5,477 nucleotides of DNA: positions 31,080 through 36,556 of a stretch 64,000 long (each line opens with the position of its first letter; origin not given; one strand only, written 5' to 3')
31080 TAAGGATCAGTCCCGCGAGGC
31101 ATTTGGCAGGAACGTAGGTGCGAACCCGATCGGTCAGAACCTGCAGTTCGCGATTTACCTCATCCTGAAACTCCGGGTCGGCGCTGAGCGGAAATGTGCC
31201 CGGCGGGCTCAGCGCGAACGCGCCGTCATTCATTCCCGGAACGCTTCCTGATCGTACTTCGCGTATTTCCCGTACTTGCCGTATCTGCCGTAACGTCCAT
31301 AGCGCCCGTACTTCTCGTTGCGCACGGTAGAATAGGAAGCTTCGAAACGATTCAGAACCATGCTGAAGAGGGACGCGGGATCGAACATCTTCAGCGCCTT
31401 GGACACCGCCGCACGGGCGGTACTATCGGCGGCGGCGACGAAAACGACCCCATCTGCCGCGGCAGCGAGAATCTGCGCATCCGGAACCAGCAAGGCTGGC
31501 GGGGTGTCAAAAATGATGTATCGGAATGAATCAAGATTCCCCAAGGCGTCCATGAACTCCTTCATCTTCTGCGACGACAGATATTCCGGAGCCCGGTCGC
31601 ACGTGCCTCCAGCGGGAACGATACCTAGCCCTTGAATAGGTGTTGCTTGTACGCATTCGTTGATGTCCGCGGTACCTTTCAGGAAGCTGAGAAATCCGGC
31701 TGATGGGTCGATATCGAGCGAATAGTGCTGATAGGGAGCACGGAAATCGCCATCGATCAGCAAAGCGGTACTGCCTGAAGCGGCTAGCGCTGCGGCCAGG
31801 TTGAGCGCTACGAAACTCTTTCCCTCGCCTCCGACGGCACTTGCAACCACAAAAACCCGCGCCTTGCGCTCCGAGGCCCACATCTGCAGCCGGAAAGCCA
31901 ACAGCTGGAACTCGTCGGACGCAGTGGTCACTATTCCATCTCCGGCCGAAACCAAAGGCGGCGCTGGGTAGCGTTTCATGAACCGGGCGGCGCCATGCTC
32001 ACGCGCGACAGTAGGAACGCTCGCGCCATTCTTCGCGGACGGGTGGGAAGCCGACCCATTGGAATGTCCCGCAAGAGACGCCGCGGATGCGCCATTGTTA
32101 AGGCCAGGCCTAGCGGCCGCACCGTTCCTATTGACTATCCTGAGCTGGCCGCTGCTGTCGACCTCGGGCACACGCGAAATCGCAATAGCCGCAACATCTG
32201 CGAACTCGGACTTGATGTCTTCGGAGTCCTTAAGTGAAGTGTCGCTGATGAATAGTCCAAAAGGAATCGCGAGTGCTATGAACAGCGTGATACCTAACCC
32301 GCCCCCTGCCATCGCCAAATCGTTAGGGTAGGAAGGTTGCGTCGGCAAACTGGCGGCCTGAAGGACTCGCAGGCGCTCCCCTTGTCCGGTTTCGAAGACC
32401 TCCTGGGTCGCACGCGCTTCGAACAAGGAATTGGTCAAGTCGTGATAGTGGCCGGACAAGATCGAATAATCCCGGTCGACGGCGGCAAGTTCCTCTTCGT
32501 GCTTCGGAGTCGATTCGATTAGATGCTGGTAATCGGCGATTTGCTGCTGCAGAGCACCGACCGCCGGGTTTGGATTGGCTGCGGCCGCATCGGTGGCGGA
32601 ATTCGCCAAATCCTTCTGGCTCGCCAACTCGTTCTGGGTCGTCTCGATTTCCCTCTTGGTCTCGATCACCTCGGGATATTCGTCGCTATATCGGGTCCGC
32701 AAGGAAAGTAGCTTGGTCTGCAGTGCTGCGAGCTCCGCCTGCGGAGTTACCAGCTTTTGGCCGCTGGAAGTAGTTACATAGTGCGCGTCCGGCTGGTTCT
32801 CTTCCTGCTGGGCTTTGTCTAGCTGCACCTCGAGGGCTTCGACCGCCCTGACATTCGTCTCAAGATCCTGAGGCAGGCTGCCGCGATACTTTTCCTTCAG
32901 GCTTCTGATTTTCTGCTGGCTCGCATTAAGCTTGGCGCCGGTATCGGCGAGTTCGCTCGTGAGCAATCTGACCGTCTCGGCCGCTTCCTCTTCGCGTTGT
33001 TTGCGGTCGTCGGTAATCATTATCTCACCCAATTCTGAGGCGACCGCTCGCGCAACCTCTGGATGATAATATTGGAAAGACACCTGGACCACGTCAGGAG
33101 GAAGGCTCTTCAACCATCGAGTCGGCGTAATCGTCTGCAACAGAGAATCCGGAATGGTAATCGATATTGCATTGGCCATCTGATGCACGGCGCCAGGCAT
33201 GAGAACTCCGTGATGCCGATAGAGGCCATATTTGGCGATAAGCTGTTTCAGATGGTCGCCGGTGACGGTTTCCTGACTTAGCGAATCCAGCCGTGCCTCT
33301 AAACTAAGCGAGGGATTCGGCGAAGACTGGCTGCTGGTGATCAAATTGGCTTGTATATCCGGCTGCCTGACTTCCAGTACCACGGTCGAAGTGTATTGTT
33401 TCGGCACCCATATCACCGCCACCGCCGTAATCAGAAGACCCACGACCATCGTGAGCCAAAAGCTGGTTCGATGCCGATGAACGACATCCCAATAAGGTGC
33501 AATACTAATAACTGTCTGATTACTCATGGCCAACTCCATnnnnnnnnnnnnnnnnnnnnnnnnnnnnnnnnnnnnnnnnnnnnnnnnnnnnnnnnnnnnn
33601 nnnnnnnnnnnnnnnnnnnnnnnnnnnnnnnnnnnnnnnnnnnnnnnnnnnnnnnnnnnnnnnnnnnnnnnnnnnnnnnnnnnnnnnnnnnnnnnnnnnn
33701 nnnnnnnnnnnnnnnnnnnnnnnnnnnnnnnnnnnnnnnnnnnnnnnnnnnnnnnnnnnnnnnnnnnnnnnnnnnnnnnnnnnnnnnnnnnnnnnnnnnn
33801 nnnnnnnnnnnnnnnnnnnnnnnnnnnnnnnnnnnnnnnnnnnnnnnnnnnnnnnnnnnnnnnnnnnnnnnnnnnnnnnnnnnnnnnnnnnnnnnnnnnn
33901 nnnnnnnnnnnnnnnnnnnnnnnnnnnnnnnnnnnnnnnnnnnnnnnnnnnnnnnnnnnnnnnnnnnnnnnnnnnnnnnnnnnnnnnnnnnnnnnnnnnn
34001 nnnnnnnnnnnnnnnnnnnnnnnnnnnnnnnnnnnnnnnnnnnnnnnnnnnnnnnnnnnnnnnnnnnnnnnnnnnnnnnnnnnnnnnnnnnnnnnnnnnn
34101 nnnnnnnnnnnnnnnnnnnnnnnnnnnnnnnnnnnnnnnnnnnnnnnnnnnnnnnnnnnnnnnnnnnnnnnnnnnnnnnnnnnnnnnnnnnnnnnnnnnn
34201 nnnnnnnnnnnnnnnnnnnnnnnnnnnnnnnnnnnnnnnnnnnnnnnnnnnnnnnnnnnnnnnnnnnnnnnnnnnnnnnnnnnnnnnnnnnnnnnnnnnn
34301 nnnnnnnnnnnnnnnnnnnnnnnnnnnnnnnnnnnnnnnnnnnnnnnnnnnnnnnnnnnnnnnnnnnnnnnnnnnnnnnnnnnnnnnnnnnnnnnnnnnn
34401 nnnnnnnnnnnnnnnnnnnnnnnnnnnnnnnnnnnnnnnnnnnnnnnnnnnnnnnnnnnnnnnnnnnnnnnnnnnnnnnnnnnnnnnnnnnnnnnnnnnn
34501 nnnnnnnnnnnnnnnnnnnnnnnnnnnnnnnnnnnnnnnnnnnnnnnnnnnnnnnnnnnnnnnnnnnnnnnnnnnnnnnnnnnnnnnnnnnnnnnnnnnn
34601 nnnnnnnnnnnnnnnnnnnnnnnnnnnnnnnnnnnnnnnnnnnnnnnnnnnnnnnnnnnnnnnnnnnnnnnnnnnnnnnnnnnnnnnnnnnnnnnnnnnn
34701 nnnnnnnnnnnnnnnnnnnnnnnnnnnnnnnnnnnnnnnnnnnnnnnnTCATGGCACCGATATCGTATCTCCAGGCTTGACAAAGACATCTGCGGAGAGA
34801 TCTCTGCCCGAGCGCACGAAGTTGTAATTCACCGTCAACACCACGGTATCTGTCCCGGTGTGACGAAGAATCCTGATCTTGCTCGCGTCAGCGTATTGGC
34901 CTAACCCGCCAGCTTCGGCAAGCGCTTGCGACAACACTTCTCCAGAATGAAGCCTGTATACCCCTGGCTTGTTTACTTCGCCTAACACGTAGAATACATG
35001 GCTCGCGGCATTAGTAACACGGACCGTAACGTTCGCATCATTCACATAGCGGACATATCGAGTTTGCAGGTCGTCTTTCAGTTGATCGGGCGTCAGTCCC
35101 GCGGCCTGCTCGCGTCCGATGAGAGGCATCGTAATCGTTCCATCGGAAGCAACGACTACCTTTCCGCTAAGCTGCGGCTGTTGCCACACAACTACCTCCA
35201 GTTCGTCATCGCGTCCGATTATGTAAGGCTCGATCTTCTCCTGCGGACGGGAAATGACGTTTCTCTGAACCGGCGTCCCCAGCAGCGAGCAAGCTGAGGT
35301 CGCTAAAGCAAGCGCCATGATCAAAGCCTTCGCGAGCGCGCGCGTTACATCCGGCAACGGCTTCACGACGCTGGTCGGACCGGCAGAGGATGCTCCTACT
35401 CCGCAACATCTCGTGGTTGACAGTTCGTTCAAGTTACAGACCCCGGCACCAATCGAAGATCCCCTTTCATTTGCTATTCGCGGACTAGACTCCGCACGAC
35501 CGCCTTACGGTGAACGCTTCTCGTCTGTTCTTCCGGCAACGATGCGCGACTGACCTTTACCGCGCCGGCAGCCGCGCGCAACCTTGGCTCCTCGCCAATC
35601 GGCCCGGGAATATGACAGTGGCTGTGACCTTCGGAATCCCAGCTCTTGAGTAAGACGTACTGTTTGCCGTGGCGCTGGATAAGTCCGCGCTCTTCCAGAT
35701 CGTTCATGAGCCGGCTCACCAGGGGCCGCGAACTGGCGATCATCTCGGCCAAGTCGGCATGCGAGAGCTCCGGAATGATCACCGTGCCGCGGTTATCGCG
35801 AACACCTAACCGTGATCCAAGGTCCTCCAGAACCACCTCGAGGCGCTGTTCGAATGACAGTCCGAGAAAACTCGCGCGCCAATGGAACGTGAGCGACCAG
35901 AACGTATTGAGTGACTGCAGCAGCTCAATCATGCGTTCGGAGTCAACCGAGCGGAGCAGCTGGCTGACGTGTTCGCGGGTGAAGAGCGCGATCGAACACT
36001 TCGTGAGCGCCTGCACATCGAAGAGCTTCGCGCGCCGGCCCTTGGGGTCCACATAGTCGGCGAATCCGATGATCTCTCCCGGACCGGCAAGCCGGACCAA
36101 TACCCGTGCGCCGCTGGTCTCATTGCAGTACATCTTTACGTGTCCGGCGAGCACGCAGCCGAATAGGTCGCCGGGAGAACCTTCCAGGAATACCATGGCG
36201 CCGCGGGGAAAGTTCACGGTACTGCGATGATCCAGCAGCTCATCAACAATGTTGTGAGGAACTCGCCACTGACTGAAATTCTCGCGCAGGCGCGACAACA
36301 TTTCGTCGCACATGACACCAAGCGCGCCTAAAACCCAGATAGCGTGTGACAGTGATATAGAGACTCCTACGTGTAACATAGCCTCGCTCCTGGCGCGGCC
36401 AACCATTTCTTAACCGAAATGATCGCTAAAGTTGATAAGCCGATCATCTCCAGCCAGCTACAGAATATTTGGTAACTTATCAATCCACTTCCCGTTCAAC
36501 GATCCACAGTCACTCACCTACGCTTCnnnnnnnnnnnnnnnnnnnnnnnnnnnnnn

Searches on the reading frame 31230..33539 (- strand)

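Call 8: search_protein_families(library=pfam, proteins=[window:31230-33539:-], max_evalue=0.0001)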
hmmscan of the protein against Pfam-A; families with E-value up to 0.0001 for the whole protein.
window:31230-33539:- (769 aa): 4 families
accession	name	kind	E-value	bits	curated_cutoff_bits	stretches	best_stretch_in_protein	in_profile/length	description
PF13614.12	AAA_31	-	3.1e-12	47.2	27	1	561-717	2-162/177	AAA domain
PF10609.15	ParA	-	4e-09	36.7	27.1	1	561-722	4-163/246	NUBPL iron-transfer P-loop NTPase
PF01656.29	CbiA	-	1.4e-07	31.9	25.4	1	564-694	2-54/125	CobQ/CobB/MinD/ParA nucleotide binding domain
PF06564.18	CBP_BcsQ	-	1.9e-05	24.8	21.3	1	567-715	8-158/234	Cellulose biosynthesis protein BcsQ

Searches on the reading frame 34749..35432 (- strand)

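Call 8: search_protein_families(library=pfam, proteins=[window:34749-35432:-], max_evalue=0.0001)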
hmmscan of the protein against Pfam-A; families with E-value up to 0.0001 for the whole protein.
window:34749-35432:- (227 aa): 3 families
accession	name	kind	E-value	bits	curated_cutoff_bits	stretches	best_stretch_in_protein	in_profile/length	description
PF02563.21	Poly_export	-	4e-23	81.8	28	1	68-140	5-77/77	Polysaccharide biosynthesis/export protein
PF10531.15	SLBB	-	2.6e-11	43.6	27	1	146-194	1-50/55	SLBB domain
PF22461.2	SLBB_2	-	1.5e-09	38.3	27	1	147-226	3-79/79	SLBB domain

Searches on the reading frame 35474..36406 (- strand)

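Call 8: search_protein_families(library=pfam, proteins=[window:35474-36406:-], max_evalue=0.0001)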
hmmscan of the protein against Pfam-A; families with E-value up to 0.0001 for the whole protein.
window:35474-36406:- (310 aa): 5 families
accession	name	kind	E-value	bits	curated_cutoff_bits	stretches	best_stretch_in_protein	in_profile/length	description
PF00027.35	cNMP_binding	-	6.2e-13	49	27.5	1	64-152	2-87/89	Cyclic nucleotide-binding domain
PF13545.12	HTH_Crp_2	-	2.2e-12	47.2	27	1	202-254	12-62/70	Crp-like helix-turn-helix domain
PF00325.26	Crp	-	2.1e-06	27.8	21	1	214-243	3-32/32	Bacterial regulatory proteins, crp family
PF25213.1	HVO_A0261_N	-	6.4e-05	23.2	35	0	215-252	26-63/86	HVO_A0261 N-terminal domain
PF13412.12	HTH_24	-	8.3e-05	22.5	21.9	0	212-244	16-48/48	Winged helix-turn-helix DNA-binding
